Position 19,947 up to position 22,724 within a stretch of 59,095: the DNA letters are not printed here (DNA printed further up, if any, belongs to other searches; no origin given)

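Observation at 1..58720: The palindromic hexamer AGGCCT is massively over-represented in all codon phases, on both strands and in intergenic DNA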

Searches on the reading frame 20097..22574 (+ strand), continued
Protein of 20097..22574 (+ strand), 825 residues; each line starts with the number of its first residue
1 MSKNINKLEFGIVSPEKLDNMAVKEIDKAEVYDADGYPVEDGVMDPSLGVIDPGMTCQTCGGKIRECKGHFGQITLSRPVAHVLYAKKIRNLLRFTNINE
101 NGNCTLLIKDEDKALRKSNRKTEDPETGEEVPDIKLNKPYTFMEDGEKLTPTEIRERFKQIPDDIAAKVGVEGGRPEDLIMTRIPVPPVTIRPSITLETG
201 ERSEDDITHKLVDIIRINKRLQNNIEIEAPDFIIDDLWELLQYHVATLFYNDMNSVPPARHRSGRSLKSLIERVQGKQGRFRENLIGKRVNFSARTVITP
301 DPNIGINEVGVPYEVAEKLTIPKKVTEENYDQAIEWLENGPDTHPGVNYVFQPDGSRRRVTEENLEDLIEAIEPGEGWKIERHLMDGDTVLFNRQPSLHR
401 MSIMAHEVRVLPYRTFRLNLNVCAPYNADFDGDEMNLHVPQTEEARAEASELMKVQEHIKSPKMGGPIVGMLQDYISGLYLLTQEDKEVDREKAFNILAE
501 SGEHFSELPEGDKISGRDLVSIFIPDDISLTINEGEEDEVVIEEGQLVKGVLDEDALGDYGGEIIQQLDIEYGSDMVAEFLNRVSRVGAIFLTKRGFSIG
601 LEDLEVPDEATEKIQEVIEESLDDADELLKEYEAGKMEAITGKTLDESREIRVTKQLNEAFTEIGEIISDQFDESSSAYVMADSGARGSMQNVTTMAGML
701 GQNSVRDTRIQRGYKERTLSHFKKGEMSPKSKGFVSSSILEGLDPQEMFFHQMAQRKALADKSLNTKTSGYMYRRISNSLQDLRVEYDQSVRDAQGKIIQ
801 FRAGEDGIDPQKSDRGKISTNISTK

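Call 57: find_encoding_contigs(protein=P0032, flank=10000, max_places=1)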
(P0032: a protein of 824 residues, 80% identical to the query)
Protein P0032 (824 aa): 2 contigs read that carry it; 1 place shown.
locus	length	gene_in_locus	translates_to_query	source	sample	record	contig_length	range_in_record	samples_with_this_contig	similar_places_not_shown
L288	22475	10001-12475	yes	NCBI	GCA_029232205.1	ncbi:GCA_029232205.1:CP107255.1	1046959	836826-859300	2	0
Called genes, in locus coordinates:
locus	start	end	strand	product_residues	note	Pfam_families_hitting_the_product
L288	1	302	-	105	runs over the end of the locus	-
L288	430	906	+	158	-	PF04306:DUF456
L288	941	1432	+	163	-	PF00293:NUDIX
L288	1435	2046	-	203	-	-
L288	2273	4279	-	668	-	PF03054:tRNA_Me_trans (faint), PF13522:GATase_6, PF13537:GATase_7, PF00733:Asn_synthase, PF06508:QueC (faint), PF00733:Asn_synthase, PF01902:Diphthami_syn_2_N, PF28410:Diphthami_syn_2_C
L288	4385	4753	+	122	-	-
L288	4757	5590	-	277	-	PF21003:NucS_N, PF01939:NucS_C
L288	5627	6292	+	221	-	PF20582:UPF0758_N, PF04002:RadC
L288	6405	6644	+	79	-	PF01191:RNA_pol_Rpb5_C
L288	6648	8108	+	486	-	PF04563:RNA_pol_Rpb2_1, PF04561:RNA_pol_Rpb2_2, PF04565:RNA_pol_Rpb2_3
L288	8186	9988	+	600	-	PF04566:RNA_pol_Rpb2_4, PF00562:RNA_pol_Rpb2_6, PF04560:RNA_pol_Rpb2_7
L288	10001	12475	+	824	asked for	PF04997:RNA_pol_Rpb1_1, PF00623:RNA_pol_Rpb1_2, PF04983:RNA_pol_Rpb1_3, PF05000:RNA_pol_Rpb1_4, PF04998:RNA_pol_Rpb1_5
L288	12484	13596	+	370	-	PF04998:RNA_pol_Rpb1_5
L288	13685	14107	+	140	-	PF07650:KH_2 (weak), PF26594:KH_NusA_2nd (faint), PF00013:KH_1 (faint), PF13083:KH_KhpA-B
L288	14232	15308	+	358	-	PF00535:Glycos_transf_2, PF04138:GtrA_DPMS_TM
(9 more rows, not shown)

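Call 58: find_encoding_contigs(protein=P0002, flank=10000, max_places=1)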
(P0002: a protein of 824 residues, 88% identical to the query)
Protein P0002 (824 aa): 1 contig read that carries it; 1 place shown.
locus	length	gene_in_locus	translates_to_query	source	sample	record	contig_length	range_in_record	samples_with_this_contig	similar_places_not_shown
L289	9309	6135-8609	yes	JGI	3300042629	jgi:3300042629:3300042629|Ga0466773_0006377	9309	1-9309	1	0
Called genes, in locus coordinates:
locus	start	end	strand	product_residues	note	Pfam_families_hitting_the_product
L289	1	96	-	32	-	?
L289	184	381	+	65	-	-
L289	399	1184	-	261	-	PF21003:NucS_N, PF01939:NucS_C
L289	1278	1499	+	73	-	PF01402:RHH_1 (weak)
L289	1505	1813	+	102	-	-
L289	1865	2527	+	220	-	PF20582:UPF0758_N, PF04002:RadC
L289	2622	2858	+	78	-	PF01191:RNA_pol_Rpb5_C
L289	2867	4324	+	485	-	PF04563:RNA_pol_Rpb2_1, PF04561:RNA_pol_Rpb2_2, PF04565:RNA_pol_Rpb2_3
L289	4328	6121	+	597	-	PF04566:RNA_pol_Rpb2_4, PF00562:RNA_pol_Rpb2_6, PF04560:RNA_pol_Rpb2_7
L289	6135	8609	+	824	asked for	PF04997:RNA_pol_Rpb1_1, PF00623:RNA_pol_Rpb1_2, PF04983:RNA_pol_Rpb1_3, PF05000:RNA_pol_Rpb1_4, PF04998:RNA_pol_Rpb1_5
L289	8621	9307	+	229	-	?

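Call 65: find_encoding_contigs(protein=P0044, flank=10000, max_places=1)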
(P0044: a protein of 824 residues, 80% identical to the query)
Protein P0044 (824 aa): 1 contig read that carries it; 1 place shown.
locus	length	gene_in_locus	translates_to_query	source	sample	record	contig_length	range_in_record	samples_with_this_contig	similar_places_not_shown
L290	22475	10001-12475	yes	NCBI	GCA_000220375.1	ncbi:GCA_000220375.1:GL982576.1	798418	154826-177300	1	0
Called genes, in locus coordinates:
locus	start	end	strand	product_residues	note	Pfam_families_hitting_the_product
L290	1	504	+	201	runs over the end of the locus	PF00350:Dynamin_N (faint), PF01926:MMR_HSR1, PF02421:FeoB_N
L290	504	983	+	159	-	PF16897:MMR_HSR1_Xtn, PF02824:TGS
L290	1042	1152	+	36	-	-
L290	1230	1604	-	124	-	PF01201:Ribosomal_S8e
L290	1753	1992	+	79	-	PF01423:LSM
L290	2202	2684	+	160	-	PF04306:DUF456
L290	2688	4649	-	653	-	PF13522:GATase_6, PF13537:GATase_7, PF00733:Asn_synthase, PF03054:tRNA_Me_trans (faint), PF06508:QueC (faint), PF00733:Asn_synthase, PF01902:Diphthami_syn_2_N, PF28410:Diphthami_syn_2_C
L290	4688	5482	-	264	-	PF21003:NucS_N, PF01939:NucS_C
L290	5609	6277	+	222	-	PF20582:UPF0758_N, PF04002:RadC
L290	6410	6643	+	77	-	PF01191:RNA_pol_Rpb5_C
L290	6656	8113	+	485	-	PF04563:RNA_pol_Rpb2_1, PF04561:RNA_pol_Rpb2_2, PF04565:RNA_pol_Rpb2_3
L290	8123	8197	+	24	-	-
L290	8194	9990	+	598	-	PF04566:RNA_pol_Rpb2_4, PF04567:RNA_pol_Rpb2_5 (faint), PF00562:RNA_pol_Rpb2_6, PF04560:RNA_pol_Rpb2_7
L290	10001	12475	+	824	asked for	PF04997:RNA_pol_Rpb1_1, PF00623:RNA_pol_Rpb1_2, PF04983:RNA_pol_Rpb1_3, PF05000:RNA_pol_Rpb1_4, PF04998:RNA_pol_Rpb1_5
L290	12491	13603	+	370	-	PF04998:RNA_pol_Rpb1_5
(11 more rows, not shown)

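Call 66: find_encoding_contigs(protein=P0033, flank=10000, max_places=1)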
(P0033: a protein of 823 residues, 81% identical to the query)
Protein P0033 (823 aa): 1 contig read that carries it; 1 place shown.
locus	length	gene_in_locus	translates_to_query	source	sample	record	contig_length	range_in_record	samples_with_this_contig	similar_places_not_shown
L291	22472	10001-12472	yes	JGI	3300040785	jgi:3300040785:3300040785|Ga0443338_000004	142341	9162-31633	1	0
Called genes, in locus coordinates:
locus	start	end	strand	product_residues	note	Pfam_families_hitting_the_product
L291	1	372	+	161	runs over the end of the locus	PF04306:DUF456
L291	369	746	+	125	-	PF01982:CTP-dep_RFKase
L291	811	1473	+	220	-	PF00970:FAD_binding_6, PF00175:NAD_binding_1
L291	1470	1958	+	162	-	PF00293:NUDIX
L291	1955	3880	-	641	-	PF13522:GATase_6, PF13537:GATase_7, PF00733:Asn_synthase, PF03054:tRNA_Me_trans (faint), PF00733:Asn_synthase, PF01902:Diphthami_syn_2_N, PF28410:Diphthami_syn_2_C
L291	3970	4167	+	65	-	-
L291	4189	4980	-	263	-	PF21003:NucS_N, PF01939:NucS_C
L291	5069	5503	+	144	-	-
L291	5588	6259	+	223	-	PF20582:UPF0758_N, PF04002:RadC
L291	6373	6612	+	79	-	PF01191:RNA_pol_Rpb5_C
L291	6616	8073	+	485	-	PF04563:RNA_pol_Rpb2_1, PF04561:RNA_pol_Rpb2_2, PF04565:RNA_pol_Rpb2_3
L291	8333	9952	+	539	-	PF00562:RNA_pol_Rpb2_6, PF04560:RNA_pol_Rpb2_7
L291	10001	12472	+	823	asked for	PF04997:RNA_pol_Rpb1_1, PF00623:RNA_pol_Rpb1_2, PF04983:RNA_pol_Rpb1_3, PF05000:RNA_pol_Rpb1_4, PF04998:RNA_pol_Rpb1_5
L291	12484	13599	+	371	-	PF04998:RNA_pol_Rpb1_5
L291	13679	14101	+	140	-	PF07650:KH_2 (weak), PF26594:KH_NusA_2nd (faint), PF00013:KH_1 (faint), PF13083:KH_KhpA-B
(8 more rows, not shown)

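Call 67: find_encoding_contigs(protein=P0060, flank=10000, max_places=1)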
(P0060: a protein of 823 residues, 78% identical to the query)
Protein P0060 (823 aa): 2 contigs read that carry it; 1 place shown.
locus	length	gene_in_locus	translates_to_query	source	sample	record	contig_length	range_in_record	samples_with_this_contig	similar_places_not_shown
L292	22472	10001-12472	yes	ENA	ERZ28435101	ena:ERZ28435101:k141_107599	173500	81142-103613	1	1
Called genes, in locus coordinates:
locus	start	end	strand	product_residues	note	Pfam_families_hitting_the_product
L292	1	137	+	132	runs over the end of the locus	-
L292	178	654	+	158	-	PF04306:DUF456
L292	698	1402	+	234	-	PF00970:FAD_binding_6, PF00175:NAD_binding_1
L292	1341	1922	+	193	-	PF00293:NUDIX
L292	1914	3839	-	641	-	PF13522:GATase_6, PF13537:GATase_7, PF00733:Asn_synthase, PF03054:tRNA_Me_trans (faint), PF06508:QueC (faint), PF00733:Asn_synthase, PF01902:Diphthami_syn_2_N, PF28410:Diphthami_syn_2_C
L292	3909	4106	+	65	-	-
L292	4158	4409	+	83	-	-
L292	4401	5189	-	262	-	PF21003:NucS_N, PF01939:NucS_C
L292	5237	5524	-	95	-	PF01893:UPF0058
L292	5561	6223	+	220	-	PF20582:UPF0758_N, PF04002:RadC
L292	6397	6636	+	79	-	PF01191:RNA_pol_Rpb5_C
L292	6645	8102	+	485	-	PF04563:RNA_pol_Rpb2_1, PF04561:RNA_pol_Rpb2_2, PF04565:RNA_pol_Rpb2_3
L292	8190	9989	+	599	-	PF04566:RNA_pol_Rpb2_4, PF04567:RNA_pol_Rpb2_5 (faint), PF00562:RNA_pol_Rpb2_6, PF04560:RNA_pol_Rpb2_7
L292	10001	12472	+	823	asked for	PF04997:RNA_pol_Rpb1_1, PF00623:RNA_pol_Rpb1_2, PF04983:RNA_pol_Rpb1_3, PF05000:RNA_pol_Rpb1_4, PF04998:RNA_pol_Rpb1_5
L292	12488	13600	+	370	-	PF04998:RNA_pol_Rpb1_5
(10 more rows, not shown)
